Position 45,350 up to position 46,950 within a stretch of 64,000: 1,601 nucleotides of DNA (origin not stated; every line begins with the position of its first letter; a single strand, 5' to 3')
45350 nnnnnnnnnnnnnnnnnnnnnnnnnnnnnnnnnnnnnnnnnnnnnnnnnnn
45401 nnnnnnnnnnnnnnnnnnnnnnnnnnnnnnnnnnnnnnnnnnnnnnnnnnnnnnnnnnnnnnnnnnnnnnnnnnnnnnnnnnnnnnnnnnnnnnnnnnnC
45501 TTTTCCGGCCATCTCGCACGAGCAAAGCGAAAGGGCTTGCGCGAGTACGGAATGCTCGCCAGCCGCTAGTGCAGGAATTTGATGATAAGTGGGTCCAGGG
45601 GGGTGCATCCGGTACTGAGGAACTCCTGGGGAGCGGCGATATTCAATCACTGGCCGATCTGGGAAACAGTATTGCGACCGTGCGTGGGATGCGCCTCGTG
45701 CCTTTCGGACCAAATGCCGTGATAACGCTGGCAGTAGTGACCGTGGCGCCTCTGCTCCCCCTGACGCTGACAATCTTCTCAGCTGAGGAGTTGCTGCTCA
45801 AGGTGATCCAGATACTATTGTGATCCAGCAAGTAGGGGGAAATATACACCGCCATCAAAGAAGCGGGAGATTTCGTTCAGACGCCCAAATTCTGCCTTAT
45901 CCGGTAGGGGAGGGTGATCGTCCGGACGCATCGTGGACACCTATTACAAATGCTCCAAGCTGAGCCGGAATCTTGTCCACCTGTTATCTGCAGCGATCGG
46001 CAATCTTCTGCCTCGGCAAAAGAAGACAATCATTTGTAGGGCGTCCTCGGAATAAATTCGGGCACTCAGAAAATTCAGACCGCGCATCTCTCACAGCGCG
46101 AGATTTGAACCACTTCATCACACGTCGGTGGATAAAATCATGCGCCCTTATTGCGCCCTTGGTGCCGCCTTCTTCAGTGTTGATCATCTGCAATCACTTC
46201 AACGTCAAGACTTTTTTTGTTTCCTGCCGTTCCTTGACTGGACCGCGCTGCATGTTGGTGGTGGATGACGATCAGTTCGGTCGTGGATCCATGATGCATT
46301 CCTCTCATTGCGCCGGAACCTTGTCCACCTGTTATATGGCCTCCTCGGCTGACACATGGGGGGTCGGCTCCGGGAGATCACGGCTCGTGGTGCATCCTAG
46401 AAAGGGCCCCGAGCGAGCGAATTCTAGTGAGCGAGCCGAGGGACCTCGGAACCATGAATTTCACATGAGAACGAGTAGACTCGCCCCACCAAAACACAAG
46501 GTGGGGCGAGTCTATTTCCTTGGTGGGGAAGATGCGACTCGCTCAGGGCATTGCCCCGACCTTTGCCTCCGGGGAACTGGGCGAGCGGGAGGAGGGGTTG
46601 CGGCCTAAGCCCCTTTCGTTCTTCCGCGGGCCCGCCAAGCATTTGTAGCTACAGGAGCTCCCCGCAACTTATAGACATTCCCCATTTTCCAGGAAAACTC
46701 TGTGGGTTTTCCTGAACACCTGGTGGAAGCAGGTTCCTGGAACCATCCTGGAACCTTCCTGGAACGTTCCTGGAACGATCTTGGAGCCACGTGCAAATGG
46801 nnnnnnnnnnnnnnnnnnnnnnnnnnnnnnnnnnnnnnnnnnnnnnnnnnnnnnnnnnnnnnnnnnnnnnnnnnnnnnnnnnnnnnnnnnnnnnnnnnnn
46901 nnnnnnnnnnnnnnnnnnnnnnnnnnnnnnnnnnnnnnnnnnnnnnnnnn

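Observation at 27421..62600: Serial fossil copies of the tRNA-Leu 3' end + terminator + flank, plus other shared noncoding scars, bracket and subdivide a ~34-kb accessory block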

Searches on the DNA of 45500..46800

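Call 32: search_rna_families(source=window, start=45500, end=46800, threshold=evalue, max_evalue=5, show_alignments=3)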
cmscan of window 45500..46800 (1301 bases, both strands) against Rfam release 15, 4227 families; matches with E-value up to 5: 6.
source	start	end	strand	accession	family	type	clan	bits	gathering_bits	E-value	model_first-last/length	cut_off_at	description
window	46716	46771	+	RF04121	mir-1289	Gene; miRNA;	-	20.6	66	0.39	1-91/91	no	mir-1289 microRNA precursor family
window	46465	46518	-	RF03751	mir-7445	Gene; miRNA;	-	19.1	79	3.7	1-60/60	no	mir-7445 microRNA precursor family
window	46477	46513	-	RF03509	mir-4660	Gene; miRNA;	-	17.6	87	2.5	1-86/86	no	mir-4660 microRNA precursor family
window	46472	46518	+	RF04135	MIR5062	Gene; miRNA;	-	16.7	140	3.7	1-158/158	no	MIR5062 microRNA precursor family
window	46074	46123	-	RF01147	sR12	Gene; snRNA; snoRNA; CD-box;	-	15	38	2.7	1-52/52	no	Small nucleolar RNA sR12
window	46642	46704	-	RF01962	RMST_1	Gene; lncRNA;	-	13.3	40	3.9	1-61/61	no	Rhabdomyosarcoma 2 associated transcript conserved region 1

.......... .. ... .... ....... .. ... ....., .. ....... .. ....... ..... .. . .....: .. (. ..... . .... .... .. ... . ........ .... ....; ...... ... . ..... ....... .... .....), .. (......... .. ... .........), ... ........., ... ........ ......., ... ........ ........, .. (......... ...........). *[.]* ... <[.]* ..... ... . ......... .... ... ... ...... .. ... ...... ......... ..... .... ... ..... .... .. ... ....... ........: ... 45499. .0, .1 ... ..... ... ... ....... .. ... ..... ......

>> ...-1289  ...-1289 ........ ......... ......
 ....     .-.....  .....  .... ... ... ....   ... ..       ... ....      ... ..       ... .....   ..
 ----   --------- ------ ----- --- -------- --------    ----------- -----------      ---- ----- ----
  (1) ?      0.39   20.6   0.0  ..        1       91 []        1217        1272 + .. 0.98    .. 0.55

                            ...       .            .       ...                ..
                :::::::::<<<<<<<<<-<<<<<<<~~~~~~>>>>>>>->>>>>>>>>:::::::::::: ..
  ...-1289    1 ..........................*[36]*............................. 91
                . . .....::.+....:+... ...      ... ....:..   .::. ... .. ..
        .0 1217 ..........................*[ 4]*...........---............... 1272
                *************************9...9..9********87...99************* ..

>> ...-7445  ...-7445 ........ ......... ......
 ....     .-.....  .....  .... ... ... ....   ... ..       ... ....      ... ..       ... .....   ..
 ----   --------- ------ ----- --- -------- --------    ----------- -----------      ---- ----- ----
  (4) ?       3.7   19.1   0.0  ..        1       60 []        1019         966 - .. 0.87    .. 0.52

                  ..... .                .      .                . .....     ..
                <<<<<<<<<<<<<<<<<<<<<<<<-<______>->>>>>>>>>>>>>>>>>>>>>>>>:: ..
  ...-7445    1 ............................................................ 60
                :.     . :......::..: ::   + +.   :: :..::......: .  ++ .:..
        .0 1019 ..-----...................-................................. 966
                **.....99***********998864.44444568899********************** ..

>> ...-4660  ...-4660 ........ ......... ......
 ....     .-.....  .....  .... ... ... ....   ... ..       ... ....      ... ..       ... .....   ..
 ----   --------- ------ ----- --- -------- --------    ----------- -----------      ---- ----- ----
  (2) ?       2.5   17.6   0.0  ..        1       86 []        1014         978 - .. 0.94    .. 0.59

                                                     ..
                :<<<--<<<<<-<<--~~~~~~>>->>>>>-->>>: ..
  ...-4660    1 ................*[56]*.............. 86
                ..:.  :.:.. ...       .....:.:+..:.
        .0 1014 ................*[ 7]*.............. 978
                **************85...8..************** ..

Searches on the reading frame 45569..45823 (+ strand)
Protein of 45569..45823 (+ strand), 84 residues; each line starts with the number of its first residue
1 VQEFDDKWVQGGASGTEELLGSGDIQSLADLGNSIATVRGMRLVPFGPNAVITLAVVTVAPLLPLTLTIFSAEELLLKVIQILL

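Call 92: search_protein_families(library=pfam, max_evalue=0.01, proteins=[window:45569-45823:+])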
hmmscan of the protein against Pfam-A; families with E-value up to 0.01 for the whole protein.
window:45569-45823:+ (84 aa): 0 families

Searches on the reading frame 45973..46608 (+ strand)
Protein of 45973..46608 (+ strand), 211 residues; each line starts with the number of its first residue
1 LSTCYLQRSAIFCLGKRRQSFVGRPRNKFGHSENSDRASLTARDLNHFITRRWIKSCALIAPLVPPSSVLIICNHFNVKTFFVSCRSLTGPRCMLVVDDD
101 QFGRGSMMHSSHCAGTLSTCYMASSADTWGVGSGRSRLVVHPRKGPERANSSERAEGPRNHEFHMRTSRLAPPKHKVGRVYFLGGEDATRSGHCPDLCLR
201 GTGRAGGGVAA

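Call 7: search_protein_families(library=pfam, proteins=[window:45973-46608:+])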
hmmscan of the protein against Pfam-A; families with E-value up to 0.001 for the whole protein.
window:45973-46608:+ (211 aa): 0 families

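Call 57: search_protein_families(library=pfam, max_evalue=0.5, proteins=[window:45973-46608:+])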
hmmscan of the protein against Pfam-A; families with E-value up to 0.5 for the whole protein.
window:45973-46608:+ (211 aa): 1 family
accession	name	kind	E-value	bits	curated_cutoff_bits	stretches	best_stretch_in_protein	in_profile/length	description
PF17703.6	C19orf84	-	0.048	13.8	40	1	127-156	121-150/200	piRNA-mediated silencing protein C19orf84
